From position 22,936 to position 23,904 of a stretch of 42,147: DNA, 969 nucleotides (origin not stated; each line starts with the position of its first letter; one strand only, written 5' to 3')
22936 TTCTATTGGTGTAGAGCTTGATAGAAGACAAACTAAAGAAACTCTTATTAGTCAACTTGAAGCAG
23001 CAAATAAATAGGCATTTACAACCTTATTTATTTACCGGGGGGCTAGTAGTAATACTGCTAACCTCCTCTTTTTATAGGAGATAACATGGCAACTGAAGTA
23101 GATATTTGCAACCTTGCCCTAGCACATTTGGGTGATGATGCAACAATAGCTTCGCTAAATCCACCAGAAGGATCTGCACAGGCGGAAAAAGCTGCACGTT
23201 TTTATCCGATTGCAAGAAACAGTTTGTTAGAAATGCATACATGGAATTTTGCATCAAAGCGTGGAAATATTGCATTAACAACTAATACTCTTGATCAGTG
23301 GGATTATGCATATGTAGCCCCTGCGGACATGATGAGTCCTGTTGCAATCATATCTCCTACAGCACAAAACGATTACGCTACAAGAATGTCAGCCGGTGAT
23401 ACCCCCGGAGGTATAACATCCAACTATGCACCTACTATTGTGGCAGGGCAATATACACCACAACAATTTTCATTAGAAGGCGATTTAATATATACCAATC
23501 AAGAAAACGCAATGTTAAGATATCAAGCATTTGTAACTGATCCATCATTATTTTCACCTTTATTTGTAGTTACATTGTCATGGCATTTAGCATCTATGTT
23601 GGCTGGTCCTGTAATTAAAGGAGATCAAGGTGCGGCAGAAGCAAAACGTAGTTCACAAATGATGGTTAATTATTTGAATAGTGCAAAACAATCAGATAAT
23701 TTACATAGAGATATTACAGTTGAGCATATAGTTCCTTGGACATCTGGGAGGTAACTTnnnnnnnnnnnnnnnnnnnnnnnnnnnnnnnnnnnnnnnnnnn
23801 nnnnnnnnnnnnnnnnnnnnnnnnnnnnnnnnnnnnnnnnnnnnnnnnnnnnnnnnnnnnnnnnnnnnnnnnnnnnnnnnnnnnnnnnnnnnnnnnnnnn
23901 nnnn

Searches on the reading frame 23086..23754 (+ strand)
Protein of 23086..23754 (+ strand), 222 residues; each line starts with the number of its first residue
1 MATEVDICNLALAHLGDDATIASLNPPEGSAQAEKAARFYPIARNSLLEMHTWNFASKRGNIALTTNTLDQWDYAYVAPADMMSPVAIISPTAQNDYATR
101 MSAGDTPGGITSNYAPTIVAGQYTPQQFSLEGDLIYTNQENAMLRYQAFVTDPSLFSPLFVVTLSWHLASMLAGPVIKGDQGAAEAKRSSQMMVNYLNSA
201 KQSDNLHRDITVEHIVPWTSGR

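Call 34: search_protein_families(library=phrogs, proteins=[window:23086-23754:+], max_evalue=0.001)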
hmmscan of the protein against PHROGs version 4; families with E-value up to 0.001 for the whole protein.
window:23086-23754:+ (222 aa): 2 families
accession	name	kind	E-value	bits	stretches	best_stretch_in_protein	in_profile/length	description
phrog_394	-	tail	6.8e-44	150.6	1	1-218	1-184/190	tail protein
phrog_9239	-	tail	1.3e-08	34.7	0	1-77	1-76/741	tail tubular protein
